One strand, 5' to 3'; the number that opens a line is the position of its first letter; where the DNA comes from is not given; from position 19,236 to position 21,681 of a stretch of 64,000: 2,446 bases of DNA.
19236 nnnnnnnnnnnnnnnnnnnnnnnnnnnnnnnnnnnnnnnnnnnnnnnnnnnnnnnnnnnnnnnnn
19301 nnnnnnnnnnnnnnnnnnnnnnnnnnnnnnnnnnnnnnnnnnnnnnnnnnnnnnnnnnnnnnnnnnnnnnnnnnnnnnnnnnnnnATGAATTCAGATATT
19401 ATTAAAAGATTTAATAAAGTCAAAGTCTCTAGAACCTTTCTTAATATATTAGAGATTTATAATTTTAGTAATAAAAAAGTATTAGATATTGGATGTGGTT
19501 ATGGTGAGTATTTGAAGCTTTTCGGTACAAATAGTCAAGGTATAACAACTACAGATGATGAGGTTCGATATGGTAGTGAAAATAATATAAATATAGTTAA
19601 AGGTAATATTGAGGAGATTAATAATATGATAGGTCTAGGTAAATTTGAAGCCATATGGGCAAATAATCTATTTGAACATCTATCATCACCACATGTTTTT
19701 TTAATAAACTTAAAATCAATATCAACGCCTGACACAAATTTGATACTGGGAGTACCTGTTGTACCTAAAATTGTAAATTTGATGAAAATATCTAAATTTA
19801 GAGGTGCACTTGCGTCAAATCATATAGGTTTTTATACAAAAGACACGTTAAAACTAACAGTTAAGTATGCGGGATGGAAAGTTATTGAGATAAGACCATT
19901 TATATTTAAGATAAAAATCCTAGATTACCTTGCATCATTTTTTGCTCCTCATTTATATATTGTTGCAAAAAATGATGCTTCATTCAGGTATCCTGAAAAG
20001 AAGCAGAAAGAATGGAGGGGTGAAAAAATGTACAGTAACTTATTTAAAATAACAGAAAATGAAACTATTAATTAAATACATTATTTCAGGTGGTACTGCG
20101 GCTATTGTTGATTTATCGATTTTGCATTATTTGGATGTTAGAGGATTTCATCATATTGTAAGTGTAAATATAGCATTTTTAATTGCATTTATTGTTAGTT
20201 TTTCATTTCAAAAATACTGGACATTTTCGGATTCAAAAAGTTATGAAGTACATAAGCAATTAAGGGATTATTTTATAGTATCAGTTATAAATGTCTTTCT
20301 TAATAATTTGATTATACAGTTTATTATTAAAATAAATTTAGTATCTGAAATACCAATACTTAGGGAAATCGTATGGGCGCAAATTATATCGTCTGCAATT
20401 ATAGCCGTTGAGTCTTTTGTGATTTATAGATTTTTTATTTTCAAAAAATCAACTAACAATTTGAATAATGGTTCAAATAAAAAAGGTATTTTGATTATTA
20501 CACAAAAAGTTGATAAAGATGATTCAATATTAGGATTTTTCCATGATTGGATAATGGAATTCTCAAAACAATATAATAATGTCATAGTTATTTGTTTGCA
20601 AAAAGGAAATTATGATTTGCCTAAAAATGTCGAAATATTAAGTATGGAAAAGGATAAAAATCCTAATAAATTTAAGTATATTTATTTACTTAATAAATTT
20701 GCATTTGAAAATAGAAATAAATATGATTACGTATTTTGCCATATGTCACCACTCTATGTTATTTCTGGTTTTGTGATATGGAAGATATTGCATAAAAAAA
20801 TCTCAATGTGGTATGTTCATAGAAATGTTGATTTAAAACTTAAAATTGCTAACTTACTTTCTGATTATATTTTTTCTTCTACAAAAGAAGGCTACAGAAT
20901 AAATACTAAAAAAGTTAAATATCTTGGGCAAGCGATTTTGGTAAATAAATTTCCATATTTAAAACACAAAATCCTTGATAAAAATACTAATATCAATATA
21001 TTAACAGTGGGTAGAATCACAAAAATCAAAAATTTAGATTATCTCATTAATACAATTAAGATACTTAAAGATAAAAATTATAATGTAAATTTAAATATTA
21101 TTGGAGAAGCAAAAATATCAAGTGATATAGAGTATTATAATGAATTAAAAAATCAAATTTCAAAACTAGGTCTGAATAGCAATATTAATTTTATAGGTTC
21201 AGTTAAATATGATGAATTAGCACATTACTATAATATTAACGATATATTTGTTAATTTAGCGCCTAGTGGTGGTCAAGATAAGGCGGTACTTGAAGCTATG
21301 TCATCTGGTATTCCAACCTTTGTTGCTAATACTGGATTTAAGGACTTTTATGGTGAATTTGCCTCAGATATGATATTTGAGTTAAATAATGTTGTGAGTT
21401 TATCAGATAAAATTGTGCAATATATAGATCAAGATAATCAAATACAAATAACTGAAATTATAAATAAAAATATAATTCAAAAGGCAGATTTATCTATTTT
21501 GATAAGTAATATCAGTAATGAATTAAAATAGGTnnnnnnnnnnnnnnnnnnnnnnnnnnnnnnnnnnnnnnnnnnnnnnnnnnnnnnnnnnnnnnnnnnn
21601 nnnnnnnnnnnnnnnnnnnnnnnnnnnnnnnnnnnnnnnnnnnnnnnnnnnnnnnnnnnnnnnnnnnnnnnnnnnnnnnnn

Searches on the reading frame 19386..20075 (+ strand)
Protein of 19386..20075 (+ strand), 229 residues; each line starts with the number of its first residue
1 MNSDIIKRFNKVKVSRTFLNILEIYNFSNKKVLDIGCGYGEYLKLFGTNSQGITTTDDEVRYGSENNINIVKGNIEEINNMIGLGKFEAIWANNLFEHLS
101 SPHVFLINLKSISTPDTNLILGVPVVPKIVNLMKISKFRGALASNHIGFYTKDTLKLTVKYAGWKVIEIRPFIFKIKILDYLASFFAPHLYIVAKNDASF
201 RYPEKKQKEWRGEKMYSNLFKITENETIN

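Call 10: search_protein_families(library=pfam, proteins=[window:19386-20075:+], max_evalue=0.001)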
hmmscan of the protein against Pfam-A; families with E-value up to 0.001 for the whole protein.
window:19386-20075:+ (229 aa): 6 families
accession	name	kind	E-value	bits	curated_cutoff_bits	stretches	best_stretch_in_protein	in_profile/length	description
PF13489.12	Methyltransf_23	-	1.1e-13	51.6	27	1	18-168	13-163/164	Methyltransferase domain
PF08241.18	Methyltransf_11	-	2.1e-05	25.5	21.2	1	33-117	1-91/95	Methyltransferase domain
PF13847.12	Methyltransf_31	-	4.3e-05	23.7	27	1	28-125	3-113/145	Methyltransferase domain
PF13649.12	Methyltransf_25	-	0.00041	21.4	27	0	32-103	1-81/97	Methyltransferase domain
PF08242.18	Methyltransf_12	-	0.00053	21.1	30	0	33-116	1-95/98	Methyltransferase domain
PF07021.18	MetW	-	0.00063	19.9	21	1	29-91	14-80/193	Methionine biosynthesis protein MetW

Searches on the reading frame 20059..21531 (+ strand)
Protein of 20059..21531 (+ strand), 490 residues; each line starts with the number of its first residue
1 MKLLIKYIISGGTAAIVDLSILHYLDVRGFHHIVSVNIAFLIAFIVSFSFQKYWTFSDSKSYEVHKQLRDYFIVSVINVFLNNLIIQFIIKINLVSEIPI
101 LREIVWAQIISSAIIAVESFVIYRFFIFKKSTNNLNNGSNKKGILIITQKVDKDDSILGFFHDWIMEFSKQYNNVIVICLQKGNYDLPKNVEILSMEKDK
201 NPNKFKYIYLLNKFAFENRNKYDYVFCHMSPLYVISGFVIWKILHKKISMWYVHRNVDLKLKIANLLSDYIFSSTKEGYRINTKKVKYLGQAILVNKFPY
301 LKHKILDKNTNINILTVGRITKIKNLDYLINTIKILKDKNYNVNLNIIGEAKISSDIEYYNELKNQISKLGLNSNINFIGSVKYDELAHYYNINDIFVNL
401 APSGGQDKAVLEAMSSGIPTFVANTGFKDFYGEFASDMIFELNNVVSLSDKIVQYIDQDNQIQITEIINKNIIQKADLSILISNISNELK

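Call 59: search_protein_families(library=pfam, proteins=[window:20059-21531:+], max_evalue=0.0001)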
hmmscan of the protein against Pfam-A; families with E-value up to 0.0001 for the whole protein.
window:20059-21531:+ (490 aa): 3 families
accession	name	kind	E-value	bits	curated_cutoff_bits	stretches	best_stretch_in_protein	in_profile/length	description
PF00534.26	Glycos_transf_1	-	1.5e-22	80.4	26.4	1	308-459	12-159/172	Glycosyl transferases group 1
PF13692.12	Glyco_trans_1_4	-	4.9e-19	69.4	27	1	313-457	3-141/142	Glycosyl transferases group 1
PF04138.20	GtrA_DPMS_TM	-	1.8e-17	64.1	26.1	1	6-128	1-117/117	GtrA/DPMS, transmembrane domain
